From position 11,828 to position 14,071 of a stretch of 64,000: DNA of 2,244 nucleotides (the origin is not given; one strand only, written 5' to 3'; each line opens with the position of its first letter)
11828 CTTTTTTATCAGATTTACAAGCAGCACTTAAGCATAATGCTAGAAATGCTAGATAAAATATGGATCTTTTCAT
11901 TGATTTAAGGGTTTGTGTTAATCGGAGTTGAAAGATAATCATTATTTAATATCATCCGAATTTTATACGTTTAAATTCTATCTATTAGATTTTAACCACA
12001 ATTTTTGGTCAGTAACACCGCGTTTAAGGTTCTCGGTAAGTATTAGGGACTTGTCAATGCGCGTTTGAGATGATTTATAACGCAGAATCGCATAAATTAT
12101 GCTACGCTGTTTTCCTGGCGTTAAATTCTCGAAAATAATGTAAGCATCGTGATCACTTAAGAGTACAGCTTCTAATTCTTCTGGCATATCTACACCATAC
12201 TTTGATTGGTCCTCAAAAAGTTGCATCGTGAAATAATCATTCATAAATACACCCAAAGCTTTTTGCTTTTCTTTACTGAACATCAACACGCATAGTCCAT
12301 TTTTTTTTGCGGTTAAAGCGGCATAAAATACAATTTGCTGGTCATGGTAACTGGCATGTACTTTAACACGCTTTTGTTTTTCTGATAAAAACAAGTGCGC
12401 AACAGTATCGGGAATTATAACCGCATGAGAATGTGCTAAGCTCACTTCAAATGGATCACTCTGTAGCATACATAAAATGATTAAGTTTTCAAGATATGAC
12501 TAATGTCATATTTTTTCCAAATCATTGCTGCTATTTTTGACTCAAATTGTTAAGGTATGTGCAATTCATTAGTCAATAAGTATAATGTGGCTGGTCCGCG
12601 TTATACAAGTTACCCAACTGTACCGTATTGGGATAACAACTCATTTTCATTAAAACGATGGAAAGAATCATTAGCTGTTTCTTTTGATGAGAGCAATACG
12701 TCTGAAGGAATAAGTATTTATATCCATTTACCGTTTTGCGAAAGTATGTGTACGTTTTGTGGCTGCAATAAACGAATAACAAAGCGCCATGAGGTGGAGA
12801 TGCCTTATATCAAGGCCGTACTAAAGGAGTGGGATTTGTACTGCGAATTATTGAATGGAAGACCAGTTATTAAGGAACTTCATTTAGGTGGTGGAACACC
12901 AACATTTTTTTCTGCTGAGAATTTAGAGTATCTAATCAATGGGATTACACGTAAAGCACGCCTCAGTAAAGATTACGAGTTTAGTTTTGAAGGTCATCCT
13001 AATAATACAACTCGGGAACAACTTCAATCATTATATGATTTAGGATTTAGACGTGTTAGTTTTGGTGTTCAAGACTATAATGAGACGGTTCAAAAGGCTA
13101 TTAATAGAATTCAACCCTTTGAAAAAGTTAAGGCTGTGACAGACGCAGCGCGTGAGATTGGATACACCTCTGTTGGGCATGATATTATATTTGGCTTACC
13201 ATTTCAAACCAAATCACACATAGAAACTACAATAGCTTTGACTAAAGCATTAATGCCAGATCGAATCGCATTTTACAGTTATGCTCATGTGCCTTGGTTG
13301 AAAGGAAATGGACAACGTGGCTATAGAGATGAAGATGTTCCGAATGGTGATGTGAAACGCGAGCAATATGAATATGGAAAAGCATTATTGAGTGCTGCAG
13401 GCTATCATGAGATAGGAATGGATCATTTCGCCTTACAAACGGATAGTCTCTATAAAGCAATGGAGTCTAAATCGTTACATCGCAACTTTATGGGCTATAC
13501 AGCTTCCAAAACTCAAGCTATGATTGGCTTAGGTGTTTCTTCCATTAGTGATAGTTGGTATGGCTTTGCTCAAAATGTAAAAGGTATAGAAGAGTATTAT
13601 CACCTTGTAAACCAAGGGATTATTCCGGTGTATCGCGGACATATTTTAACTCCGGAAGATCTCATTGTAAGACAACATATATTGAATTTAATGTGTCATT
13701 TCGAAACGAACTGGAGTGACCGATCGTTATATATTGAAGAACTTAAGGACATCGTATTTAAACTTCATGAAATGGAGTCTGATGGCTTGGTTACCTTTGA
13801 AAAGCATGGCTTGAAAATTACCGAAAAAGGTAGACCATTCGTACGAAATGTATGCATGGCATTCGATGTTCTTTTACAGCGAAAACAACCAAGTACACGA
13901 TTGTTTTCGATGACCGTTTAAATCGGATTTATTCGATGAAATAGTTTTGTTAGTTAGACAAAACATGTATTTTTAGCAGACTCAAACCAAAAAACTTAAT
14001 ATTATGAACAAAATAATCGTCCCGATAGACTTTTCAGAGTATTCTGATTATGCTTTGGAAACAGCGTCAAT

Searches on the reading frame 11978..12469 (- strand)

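Call 9: search_protein_families(library=pfam, proteins=[window:11978-12469:-])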
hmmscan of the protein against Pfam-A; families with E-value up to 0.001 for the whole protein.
window:11978-12469:- (163 aa): 2 families
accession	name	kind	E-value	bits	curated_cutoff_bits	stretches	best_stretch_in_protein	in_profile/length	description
PF13376.11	OmdA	-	3.6e-10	40.1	25.6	1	93-151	2-60/60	Bacteriocin-protection, YdeI or OmpD-Associated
PF08922.17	DUF1905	-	0.00028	21.4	24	1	14-84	14-81/81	Domain of unknown function (DUF1905)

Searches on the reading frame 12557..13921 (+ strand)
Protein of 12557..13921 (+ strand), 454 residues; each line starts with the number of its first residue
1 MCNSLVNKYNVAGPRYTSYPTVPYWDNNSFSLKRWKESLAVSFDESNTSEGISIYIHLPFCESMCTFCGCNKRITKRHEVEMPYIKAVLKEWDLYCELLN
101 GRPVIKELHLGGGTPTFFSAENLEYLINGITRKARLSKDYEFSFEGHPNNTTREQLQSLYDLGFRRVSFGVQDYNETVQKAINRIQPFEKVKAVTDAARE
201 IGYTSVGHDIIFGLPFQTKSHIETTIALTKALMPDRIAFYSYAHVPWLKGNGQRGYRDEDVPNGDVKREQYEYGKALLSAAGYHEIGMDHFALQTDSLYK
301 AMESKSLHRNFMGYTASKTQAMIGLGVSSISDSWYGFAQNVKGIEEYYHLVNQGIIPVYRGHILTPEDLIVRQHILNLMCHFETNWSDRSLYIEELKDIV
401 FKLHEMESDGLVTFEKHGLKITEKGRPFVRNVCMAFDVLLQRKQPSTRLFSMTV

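Call 9: search_protein_families(library=pfam, proteins=[window:12557-13921:+])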
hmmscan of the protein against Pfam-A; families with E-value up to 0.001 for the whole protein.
window:12557-13921:+ (454 aa): 2 families
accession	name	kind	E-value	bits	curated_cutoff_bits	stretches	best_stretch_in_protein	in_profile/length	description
PF04055.27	Radical_SAM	-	7.3e-22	78.7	29.5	1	55-227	1-164/166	Radical SAM superfamily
PF06969.22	HemN_C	-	0.00019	21.9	24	1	364-428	1-67/67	HemN C-terminal domain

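Call 60: search_protein_families(library=ncbifam, max_evalue=0.001, proteins=[window:12557-13921:+])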
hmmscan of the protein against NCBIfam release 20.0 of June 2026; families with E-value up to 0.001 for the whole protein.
window:12557-13921:+ (454 aa): 21 families
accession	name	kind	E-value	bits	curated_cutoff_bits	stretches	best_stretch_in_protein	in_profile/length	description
TIGR00538.1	hemN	equivalog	5.8e-127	424.2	324.95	1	4-453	6-453/454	oxygen-independent coproporphyrinogen III oxidase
TIGR00539.1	hemN_rel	equivalog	1e-44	153.1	205.4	1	53-293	2-236/361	radical SAM family heme chaperone HemW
NF006067.1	PRK08208.1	equivalog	7.6e-44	150.3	380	1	45-426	29-404/427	STM4012 family radical SAM protein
TIGR04107.1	rSAM_HutW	equivalog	2.5e-43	148.5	400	1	22-301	11-292/419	heme anaerobic degradation radical SAM methyltransferase ChuW/HutW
TIGR03994.1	rSAM_HemZ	equivalog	1.1e-36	126.9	321.4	1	45-243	78-277/401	coproporphyrinogen dehydrogenase HemZ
NF006064.0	PRK08207.2-2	equivalog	6.6e-28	97.9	504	1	50-243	143-339/465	coproporphyrinogen III oxidase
NF006060.0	PRK08207.1-3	equivalog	4.8e-27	94.9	653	1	48-239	146-341/477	coproporphyrinogen III oxidase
NF004567.0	PRK05904.1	equivalog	5.8e-27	94.8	355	1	54-242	9-192/353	coproporphyrinogen III oxidase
NF005133.0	PRK06582.1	equivalog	1.7e-25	89.9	597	1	48-300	8-257/390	coproporphyrinogen III oxidase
NF006385.0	PRK08629.1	equivalog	1.8e-22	79.7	355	1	52-247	53-241/439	coproporphyrinogen III oxidase family protein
NF006062.0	PRK08207.1-5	equivalog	1.9e-22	79.8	1007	1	50-240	147-341/476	coproporphyrinogen III oxidase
NF006061.0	PRK08207.1-4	equivalog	1.6e-20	73.4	702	1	39-239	161-365/501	coproporphyrinogen III oxidase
NF006063.0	PRK08207.2-1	equivalog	1e-17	64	1074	1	50-241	191-385/518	coproporphyrinogen III oxidase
NF006059.0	PRK08207.1-1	equivalog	5.7e-17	61.6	1012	1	39-240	159-364/496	coproporphyrinogen III oxidase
NF006066.0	PRK08207.2-5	equivalog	1.3e-15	57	1117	1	49-243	188-385/518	coproporphyrinogen III oxidase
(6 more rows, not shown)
